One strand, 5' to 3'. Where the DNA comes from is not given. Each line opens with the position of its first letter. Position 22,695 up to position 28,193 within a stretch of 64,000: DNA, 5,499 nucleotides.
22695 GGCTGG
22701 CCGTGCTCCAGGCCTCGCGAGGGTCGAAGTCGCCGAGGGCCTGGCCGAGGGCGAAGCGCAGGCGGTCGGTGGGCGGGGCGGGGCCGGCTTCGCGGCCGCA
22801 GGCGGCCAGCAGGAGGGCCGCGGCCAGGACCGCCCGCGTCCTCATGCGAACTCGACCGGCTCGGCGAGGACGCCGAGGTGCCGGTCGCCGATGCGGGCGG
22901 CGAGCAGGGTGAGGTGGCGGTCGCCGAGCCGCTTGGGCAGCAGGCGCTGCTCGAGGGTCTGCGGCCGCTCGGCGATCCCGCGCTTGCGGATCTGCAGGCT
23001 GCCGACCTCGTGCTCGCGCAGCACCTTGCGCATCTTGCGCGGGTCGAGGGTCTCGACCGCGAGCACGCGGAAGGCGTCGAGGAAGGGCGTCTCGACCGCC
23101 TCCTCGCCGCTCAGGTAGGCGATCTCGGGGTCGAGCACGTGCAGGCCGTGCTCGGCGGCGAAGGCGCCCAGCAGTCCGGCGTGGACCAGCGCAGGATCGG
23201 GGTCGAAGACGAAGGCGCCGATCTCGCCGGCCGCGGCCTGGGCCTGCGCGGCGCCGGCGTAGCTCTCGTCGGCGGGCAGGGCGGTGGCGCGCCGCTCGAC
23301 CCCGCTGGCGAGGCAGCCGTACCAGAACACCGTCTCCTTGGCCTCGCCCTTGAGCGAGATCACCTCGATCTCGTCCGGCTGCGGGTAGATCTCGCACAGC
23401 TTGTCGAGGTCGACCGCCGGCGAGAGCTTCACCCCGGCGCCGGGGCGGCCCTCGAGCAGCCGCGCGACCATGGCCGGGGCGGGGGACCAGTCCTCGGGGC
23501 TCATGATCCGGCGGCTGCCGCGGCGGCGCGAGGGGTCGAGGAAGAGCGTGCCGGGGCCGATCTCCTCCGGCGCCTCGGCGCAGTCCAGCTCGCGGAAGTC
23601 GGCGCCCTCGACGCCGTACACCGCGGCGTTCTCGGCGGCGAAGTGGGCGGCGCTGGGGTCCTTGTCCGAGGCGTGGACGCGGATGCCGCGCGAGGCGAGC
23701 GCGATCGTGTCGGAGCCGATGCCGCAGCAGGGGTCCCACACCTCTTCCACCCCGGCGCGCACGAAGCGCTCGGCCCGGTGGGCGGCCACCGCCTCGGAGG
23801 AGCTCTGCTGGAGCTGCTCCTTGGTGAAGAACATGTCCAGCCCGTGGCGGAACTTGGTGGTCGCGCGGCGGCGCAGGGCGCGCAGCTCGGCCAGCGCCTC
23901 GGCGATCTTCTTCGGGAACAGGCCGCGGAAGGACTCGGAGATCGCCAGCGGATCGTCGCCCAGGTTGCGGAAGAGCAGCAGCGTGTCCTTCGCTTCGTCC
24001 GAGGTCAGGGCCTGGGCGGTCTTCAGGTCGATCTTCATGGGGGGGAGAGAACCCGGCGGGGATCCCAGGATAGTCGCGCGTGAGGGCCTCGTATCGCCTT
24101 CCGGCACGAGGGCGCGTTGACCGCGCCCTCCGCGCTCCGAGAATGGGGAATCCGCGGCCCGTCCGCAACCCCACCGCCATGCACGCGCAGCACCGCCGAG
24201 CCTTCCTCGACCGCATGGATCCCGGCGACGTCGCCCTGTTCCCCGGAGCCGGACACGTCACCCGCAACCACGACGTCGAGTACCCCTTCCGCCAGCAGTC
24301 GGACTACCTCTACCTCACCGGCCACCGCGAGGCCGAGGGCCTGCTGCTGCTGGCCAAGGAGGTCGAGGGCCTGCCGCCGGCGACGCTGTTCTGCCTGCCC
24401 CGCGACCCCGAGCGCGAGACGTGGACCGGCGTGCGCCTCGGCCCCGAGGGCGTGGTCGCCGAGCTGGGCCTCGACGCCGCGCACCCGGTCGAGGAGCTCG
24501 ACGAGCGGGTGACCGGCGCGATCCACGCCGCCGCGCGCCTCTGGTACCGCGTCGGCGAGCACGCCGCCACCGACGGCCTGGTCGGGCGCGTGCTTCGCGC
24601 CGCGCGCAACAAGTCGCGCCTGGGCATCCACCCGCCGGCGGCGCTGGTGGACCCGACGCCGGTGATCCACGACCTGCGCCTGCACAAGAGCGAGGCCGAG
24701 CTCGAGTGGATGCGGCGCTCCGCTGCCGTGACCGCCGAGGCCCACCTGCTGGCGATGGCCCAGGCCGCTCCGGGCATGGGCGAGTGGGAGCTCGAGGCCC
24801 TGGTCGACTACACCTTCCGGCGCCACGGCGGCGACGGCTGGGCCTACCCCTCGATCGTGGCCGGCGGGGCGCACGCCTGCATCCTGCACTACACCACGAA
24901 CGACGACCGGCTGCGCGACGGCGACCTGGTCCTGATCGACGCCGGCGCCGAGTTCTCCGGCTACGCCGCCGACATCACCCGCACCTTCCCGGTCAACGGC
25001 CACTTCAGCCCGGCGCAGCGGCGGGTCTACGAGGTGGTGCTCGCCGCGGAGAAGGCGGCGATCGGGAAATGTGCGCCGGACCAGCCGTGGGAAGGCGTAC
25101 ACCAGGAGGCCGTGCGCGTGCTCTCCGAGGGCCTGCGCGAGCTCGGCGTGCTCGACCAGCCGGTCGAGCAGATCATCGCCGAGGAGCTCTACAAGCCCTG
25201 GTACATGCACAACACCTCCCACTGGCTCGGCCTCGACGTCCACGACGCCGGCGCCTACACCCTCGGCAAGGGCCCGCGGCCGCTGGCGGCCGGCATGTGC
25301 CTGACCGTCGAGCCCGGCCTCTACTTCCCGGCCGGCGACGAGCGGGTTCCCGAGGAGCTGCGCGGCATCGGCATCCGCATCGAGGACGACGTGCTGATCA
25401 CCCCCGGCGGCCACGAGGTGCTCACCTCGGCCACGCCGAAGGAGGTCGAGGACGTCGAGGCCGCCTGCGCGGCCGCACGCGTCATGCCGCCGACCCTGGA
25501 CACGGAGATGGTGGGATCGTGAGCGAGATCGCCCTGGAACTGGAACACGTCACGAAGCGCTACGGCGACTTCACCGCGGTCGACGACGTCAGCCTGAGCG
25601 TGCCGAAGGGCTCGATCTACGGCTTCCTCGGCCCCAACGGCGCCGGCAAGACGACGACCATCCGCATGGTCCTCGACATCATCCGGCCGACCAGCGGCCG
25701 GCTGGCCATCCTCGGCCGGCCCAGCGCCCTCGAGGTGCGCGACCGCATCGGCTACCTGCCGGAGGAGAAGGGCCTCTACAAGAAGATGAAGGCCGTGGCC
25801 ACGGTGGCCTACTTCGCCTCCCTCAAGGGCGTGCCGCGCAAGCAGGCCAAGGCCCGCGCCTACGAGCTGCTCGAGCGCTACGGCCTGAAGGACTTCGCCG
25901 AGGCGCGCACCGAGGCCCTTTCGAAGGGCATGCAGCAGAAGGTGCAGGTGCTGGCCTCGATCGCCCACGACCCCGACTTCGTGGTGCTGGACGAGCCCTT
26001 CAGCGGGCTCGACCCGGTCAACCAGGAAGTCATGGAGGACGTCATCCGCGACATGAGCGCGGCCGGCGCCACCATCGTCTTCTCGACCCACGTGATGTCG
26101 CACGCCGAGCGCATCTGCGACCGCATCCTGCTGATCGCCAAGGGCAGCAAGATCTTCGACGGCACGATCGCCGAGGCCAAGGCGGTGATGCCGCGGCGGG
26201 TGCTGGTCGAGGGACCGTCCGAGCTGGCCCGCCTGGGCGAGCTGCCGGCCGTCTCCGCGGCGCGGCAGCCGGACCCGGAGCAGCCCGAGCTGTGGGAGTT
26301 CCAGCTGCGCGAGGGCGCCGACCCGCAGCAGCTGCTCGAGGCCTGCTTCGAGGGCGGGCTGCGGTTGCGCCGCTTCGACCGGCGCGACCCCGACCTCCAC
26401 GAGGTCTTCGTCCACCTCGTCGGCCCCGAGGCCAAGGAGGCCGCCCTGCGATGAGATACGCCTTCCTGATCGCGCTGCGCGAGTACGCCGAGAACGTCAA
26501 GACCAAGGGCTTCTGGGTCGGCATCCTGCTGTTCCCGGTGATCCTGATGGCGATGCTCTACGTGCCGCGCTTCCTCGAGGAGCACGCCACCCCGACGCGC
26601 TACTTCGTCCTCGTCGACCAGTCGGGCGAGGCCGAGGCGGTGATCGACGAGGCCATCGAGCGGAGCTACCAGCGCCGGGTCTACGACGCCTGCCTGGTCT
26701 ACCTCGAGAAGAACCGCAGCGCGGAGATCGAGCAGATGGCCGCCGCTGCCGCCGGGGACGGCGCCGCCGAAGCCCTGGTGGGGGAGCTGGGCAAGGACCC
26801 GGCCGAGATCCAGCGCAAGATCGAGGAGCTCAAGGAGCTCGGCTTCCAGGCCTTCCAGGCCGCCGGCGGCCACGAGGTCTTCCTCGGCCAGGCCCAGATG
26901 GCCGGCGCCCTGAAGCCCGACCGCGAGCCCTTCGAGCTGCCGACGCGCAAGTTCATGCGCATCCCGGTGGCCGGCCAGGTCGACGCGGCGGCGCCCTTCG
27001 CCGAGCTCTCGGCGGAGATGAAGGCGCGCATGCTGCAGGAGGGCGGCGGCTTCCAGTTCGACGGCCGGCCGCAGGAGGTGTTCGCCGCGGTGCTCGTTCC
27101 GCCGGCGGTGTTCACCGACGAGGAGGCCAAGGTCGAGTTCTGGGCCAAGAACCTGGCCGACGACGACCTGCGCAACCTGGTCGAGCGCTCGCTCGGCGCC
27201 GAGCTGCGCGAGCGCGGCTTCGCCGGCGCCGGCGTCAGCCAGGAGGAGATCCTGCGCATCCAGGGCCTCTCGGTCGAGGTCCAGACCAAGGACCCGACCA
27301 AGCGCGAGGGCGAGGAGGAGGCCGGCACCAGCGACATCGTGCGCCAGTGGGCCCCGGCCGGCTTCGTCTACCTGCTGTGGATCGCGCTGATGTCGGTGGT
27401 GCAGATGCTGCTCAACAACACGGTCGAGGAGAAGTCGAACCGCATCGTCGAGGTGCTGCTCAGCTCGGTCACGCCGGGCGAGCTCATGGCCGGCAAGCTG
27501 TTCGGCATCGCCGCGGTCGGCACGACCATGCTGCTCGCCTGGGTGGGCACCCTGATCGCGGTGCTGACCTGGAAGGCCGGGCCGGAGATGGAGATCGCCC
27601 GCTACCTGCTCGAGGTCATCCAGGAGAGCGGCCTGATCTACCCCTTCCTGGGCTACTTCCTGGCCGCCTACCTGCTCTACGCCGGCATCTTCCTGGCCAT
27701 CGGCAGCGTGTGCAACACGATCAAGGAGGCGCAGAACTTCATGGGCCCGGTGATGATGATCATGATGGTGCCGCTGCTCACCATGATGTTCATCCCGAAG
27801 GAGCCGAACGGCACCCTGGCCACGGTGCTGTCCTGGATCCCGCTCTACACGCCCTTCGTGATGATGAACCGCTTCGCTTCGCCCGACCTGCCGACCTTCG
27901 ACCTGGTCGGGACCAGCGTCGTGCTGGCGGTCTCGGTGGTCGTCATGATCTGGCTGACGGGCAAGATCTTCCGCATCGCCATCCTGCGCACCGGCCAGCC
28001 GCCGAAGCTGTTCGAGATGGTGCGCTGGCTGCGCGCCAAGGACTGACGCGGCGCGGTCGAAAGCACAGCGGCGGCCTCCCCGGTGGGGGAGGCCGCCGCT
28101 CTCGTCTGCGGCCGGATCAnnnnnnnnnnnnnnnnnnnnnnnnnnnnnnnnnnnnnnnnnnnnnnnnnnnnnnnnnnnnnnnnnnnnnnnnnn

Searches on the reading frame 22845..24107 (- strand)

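Call 83: search_protein_families(library=pfam, proteins=[window:22845-24107:-], max_evalue=0.0001)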
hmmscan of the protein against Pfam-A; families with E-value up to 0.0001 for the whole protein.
window:22845-24107:- (421 aa): 2 families
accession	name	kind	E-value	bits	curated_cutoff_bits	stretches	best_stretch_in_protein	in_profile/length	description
PF18096.6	Thump_like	-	7e-13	48.7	26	1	345-417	3-78/78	THUMP domain-like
PF09445.16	Methyltransf_15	-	7.6e-06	26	22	1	123-167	4-48/165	RNA cap guanine-N2 methyltransferase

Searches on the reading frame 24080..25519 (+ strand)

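Call 83: search_protein_families(library=pfam, proteins=[window:24080-25519:+], max_evalue=0.0001)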
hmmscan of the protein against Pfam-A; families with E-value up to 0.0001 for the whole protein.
window:24080-25519:+ (480 aa): 2 families
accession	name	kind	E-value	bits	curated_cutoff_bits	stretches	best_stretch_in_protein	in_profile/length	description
PF00557.29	Peptidase_M24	-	1.7e-63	214.6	23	1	209-442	1-208/208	Metallopeptidase family M24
PF05195.22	AMP_N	-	2.1e-29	102.1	24.6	1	35-153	1-119/121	Aminopeptidase P, N-terminal domain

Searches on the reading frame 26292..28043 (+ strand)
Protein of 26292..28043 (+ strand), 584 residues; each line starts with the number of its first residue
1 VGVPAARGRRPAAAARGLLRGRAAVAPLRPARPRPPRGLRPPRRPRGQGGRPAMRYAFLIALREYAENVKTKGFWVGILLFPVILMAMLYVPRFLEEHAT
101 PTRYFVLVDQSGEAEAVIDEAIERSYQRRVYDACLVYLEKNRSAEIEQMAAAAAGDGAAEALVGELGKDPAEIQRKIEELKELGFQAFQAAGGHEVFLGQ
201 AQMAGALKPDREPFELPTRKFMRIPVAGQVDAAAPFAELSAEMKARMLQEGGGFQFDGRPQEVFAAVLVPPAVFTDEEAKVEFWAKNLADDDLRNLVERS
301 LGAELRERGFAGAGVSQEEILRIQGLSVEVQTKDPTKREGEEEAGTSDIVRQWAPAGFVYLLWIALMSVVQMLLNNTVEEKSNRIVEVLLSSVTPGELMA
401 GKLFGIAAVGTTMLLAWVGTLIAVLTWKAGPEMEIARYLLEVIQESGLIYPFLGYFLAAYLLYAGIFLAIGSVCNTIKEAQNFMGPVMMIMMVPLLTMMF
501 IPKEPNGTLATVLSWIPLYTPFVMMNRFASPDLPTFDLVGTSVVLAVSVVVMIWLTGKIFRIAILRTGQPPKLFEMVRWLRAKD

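Call 14: search_protein_families(library=pfam, proteins=[window:26292-28043:+], max_evalue=0.001)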
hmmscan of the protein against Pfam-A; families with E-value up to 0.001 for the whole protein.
window:26292-28043:+ (584 aa): 3 families
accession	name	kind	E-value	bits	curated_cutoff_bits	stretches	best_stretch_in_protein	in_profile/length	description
PF12698.13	ABC2_membrane_3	-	6.5e-39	134.4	31.6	1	321-556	139-345/347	ABC-2 family transporter protein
PF12679.13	ABC2_membrane_2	-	1.2e-07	31.7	27.2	1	60-502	3-207/283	ABC-2 family transporter protein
PF01061.29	ABC2_membrane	-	0.00032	20.7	26.9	1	353-506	51-186/211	ABC-2 type transporter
